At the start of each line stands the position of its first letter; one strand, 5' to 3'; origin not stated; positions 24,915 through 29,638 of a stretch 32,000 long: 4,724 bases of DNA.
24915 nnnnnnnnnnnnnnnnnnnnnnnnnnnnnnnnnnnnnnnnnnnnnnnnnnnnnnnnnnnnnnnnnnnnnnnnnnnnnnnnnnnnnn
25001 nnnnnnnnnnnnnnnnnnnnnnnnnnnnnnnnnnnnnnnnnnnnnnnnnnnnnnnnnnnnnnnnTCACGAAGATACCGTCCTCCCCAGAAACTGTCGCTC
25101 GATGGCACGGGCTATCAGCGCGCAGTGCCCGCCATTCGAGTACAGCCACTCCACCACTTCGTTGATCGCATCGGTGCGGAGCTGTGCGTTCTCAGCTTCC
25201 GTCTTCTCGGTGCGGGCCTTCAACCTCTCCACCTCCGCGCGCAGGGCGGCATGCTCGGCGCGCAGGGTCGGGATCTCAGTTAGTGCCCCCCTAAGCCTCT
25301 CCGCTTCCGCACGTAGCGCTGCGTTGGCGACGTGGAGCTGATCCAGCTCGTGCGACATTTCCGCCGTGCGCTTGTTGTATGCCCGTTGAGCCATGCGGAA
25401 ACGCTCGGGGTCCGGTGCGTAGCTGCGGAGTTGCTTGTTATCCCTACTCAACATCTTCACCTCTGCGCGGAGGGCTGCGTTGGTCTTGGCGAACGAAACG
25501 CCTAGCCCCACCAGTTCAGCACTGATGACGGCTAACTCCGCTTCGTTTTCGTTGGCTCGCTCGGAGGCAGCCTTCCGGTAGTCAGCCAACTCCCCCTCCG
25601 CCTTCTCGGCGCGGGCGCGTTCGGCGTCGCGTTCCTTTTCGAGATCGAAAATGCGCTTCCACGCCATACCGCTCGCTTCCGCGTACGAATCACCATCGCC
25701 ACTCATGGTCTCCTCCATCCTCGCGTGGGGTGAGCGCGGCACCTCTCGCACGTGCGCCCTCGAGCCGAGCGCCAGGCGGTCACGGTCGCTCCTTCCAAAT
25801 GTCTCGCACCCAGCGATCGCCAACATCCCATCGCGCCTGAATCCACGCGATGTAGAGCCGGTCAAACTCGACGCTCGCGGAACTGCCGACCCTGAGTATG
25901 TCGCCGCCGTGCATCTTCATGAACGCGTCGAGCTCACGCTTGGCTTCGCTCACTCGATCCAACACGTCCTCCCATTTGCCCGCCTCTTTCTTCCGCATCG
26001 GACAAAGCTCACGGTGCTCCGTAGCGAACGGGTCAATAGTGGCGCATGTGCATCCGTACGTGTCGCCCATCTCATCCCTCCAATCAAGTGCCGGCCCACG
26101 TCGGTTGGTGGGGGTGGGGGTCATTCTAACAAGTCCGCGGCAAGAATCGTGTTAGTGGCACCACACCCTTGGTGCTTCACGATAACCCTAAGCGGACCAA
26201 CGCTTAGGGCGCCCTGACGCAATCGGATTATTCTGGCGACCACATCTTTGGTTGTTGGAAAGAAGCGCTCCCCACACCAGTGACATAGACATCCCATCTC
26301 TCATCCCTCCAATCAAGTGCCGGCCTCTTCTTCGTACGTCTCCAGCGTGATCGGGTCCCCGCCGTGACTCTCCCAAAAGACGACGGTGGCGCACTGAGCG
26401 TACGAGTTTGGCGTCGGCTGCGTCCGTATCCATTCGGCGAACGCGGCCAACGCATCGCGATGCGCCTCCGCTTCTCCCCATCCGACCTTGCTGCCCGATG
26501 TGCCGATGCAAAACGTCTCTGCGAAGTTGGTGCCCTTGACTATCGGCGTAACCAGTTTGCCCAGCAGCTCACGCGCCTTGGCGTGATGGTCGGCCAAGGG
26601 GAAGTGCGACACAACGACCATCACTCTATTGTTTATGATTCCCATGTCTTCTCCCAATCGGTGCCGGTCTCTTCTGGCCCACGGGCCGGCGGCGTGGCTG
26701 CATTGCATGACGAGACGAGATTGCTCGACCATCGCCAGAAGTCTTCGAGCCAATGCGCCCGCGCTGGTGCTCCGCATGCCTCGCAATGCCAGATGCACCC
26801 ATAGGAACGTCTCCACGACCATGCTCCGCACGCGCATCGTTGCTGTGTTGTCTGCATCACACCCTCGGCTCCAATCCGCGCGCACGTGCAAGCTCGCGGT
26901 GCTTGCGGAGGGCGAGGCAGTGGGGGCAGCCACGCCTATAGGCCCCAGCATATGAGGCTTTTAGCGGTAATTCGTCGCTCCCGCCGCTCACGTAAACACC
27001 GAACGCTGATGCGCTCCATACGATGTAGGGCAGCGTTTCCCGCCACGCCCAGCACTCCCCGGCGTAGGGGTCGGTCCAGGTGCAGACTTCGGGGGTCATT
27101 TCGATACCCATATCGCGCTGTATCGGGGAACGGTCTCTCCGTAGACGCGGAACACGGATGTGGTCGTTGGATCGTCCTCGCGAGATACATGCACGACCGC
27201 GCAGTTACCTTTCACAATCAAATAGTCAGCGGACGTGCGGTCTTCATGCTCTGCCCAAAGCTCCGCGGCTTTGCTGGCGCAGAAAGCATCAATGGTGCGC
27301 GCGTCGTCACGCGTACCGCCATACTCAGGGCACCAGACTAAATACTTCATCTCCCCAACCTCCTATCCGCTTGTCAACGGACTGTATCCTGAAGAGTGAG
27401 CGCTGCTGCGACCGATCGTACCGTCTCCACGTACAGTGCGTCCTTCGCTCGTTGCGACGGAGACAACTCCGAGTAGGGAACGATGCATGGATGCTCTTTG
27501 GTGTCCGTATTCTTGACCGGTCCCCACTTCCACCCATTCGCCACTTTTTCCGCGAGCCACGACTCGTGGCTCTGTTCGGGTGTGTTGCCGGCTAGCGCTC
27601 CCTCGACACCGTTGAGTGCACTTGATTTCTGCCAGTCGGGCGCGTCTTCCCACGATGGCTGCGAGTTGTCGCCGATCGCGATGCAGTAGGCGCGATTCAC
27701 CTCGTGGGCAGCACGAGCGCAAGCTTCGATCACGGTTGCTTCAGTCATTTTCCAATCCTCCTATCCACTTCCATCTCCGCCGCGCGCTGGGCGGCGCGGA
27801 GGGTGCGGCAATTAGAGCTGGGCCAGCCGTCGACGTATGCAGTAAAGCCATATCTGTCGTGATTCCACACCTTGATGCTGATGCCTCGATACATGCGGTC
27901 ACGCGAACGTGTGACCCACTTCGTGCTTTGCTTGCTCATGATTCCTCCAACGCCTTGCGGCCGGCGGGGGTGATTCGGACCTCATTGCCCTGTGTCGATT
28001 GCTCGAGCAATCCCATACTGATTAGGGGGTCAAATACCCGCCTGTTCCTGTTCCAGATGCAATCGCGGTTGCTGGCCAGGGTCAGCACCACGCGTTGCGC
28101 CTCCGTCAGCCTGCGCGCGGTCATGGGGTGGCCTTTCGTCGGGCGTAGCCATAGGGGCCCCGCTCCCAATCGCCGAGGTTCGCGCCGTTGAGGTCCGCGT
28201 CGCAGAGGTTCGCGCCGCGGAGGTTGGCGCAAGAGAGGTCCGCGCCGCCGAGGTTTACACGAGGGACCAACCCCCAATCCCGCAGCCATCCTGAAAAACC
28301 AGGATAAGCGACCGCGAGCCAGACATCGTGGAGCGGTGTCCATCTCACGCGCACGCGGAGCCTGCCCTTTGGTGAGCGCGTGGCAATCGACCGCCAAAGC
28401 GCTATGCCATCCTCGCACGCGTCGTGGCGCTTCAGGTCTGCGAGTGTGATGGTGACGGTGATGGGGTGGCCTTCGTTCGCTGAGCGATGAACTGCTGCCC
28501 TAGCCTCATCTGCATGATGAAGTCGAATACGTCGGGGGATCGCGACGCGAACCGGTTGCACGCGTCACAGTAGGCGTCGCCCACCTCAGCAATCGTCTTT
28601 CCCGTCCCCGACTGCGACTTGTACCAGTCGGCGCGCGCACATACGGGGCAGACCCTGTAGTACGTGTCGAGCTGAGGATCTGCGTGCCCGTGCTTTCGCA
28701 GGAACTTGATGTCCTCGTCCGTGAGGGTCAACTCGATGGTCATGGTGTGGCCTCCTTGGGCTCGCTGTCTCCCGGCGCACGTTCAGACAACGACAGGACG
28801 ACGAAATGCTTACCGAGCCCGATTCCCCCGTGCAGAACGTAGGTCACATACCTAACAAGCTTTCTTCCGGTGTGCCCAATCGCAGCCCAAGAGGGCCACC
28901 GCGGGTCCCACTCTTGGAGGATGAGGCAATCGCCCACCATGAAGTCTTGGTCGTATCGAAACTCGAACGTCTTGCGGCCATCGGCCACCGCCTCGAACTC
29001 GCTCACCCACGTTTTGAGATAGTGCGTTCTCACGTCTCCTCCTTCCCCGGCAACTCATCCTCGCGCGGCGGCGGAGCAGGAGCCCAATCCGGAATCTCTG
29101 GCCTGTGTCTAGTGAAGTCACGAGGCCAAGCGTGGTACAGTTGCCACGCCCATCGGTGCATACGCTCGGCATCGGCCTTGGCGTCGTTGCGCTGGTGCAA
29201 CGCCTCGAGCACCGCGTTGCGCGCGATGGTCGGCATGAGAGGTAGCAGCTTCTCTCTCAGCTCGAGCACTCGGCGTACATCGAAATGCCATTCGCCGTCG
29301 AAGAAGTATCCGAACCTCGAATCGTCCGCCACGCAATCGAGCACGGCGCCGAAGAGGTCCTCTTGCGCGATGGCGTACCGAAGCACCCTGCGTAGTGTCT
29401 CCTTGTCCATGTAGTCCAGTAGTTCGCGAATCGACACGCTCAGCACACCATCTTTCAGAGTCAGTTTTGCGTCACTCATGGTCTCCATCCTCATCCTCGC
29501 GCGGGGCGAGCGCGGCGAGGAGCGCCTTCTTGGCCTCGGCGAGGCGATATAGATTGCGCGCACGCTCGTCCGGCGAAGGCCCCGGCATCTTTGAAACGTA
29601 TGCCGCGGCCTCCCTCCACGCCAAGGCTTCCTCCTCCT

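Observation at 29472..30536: Conserved ~40-nt start-associated sequence repeated at gene junctions (copies B-D; copy A at 25699..25740)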

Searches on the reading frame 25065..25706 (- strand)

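Call 76: search_protein_families(library=phrogs, proteins=[window:25065-25706:-], max_evalue=0.01)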
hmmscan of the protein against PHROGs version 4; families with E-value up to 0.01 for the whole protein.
window:25065-25706:- (213 aa): 2 families
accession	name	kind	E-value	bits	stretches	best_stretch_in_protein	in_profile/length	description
phrog_77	-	DNA, RNA and nucleotide metabolism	0.00068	19.2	1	25-194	641-801/967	SbcC-like subunit of palindrome specific endonuclease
phrog_3671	-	unknown function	0.00094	20.3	0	143-181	43-81/87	-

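Call 77: search_protein_families(library=pfam, proteins=[window:25065-25706:-], max_evalue=0.01)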
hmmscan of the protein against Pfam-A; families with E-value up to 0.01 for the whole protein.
window:25065-25706:- (213 aa): 5 families
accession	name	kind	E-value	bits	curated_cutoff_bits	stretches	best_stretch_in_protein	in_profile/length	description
PF19220.6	Rod_CreS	-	2.2e-05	24.1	100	1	18-149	154-278/359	Crescentin, rod domain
PF01166.23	TSC22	-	0.00042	20.9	30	0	149-188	13-52/57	TSC-22/dip/bun family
PF06156.18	YabA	-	0.00091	20.2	30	1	116-195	5-83/103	Initiation control protein YabA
PF02183.23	HALZ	-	0.0018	18.8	28.1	0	147-166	23-42/43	Homeobox associated leucine zipper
PF16331.10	TolA_bind_tri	-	0.003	18.1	30.1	0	111-143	17-49/76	TolA binding protein trimerisation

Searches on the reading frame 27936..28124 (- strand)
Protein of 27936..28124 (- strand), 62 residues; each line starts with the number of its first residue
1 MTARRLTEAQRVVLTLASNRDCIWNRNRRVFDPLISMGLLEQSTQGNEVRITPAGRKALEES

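Call 76: search_protein_families(library=phrogs, proteins=[window:27936-28124:-], max_evalue=0.01)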
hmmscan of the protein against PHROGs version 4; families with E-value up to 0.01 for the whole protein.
window:27936-28124:- (62 aa): 0 families

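Call 77: search_protein_families(library=pfam, proteins=[window:27936-28124:-], max_evalue=0.01)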
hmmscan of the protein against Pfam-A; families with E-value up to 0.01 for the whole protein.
window:27936-28124:- (62 aa): 1 family
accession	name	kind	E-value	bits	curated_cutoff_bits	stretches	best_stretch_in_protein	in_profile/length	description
PF14338.12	Mrr_N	-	0.004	17.7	29.5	1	5-60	32-86/87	Mrr N-terminal domain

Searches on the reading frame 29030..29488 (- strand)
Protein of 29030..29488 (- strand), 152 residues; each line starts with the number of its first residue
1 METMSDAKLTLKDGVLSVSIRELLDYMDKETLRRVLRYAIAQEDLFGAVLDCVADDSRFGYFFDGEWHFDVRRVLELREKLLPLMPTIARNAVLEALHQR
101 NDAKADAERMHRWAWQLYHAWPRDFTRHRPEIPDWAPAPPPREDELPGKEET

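Call 22: find_related_loci(query=window:29030-29479:-, collection=viral_contigs, flank=10000)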
Query window:29030-29479:- (149 aa) in viral_contigs; peptide patterns used: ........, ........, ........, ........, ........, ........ (x = any residue, [..] = any of these).
7 stretches matched a pattern, but none encodes a relative of the query by tblastn (E <= 1e-3).

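Call 36: find_encoding_contigs(protein=window:29030-29479:-, flank=6000, max_places=10)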
Protein window:29030-29479:- (149 aa): no gene with exactly this product is on record in the collection.

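Call 37: find_encoding_contigs(protein=window:29030-29488:-, flank=6000, max_places=10)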
Protein window:29030-29488:- (152 aa): 7 contigs read that carry it; 5 places shown.
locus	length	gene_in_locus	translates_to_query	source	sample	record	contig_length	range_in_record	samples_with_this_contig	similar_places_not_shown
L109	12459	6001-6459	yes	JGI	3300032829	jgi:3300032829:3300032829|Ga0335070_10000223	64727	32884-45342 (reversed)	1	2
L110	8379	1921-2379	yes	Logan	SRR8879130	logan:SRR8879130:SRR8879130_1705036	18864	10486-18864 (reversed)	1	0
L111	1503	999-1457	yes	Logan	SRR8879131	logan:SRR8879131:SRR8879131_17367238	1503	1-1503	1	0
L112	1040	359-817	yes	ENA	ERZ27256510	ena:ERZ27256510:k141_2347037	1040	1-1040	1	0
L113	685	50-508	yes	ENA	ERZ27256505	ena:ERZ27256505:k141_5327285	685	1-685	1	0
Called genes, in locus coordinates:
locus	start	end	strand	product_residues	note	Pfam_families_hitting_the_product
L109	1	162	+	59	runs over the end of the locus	-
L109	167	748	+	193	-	-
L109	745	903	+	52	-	-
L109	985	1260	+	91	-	-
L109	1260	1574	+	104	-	-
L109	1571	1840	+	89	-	-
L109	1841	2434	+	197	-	-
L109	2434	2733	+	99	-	-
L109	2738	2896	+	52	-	-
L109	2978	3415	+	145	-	-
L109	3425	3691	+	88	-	-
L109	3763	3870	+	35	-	-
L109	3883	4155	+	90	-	-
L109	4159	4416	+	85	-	-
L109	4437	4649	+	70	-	-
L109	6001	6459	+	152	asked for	-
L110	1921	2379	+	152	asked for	-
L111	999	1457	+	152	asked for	-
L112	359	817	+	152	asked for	-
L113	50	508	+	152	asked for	-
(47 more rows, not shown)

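Call 48: find_homologous_proteins(query=window:29030-29488:-, max_evalue=0.01)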
Query window:29030-29488:- (152 aa): 5 proteins with E <= 0.01 among 75 candidates.
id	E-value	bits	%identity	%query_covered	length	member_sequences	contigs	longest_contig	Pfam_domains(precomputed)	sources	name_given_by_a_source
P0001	7.0e-99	346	100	100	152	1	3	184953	-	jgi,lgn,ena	-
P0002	1.1e-34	137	51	91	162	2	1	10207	-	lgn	-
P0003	2.5e-33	133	50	89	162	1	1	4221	-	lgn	-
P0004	1.5e-32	130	49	91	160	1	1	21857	-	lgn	-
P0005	4.7e-27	113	46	82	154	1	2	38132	-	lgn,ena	-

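Call 50: find_encoding_contigs(protein=P0005, flank=10000, max_places=4)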
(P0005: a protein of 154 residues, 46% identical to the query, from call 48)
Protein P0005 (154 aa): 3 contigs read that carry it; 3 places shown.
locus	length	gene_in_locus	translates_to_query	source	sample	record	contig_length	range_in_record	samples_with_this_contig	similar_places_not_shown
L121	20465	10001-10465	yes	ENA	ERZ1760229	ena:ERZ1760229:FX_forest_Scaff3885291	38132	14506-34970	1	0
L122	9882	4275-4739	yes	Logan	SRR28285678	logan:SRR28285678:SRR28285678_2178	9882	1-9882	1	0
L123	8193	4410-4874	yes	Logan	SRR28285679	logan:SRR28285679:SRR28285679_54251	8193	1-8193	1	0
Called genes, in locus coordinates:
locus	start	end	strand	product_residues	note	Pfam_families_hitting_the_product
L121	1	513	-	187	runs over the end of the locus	PF01844:HNH (weak)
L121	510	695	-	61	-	-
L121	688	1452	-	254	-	-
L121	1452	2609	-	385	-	PF02086:MethyltransfD12 (weak)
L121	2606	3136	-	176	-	-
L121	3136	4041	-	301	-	PF00145:DNA_methylase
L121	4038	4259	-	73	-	-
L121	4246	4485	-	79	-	-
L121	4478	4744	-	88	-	-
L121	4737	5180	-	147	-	-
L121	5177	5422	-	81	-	-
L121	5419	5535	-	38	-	-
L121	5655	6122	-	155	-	PF19698:DUF6197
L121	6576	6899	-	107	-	-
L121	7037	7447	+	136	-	-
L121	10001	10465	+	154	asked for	-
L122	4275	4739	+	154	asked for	-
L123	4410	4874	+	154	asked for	-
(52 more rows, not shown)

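Call 51: find_encoding_contigs(protein=P0004, flank=10000, max_places=4)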
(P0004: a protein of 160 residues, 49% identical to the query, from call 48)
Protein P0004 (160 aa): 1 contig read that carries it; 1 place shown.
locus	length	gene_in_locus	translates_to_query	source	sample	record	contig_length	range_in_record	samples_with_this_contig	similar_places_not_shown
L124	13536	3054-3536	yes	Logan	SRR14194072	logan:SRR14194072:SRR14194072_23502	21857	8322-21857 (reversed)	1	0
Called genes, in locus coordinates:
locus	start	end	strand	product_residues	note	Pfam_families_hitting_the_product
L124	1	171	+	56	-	?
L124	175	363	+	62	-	-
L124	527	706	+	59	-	-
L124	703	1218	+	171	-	-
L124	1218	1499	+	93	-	-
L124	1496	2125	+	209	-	-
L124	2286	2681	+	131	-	-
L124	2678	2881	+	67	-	-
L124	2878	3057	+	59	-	-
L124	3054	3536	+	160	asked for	-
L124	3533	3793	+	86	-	-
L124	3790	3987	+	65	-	-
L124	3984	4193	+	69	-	-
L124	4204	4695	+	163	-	-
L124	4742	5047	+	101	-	-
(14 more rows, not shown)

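Call 76: search_protein_families(library=phrogs, proteins=[window:29030-29479:-], max_evalue=0.01)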
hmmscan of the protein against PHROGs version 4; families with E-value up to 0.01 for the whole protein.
window:29030-29479:- (149 aa): 0 families

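Call 77: search_protein_families(library=pfam, proteins=[window:29030-29479:-], max_evalue=0.01)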
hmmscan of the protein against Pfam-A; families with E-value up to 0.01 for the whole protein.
window:29030-29479:- (149 aa): 1 family
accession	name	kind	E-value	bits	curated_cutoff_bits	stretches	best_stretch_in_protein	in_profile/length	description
PF09106.17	SelB-wing_2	-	0.0012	19.3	22.3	0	73-105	21-53/57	Elongation factor SelB, winged helix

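Call 83: find_encoding_contigs(protein=P0002, flank=6000, max_places=3)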
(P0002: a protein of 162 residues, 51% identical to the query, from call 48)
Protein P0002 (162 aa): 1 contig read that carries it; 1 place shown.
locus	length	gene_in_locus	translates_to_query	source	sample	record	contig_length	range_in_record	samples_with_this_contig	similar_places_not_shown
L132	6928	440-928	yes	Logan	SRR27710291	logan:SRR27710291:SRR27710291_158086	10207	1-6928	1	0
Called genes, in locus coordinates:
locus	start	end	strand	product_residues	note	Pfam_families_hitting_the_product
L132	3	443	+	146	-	?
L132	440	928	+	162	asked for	-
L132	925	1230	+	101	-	-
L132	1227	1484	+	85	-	-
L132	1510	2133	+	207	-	PF00145:DNA_methylase (weak)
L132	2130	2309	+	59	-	-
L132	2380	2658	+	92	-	-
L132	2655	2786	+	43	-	-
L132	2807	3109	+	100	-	-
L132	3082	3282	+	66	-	-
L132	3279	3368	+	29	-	-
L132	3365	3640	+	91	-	-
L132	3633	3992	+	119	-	-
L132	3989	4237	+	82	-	-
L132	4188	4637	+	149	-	-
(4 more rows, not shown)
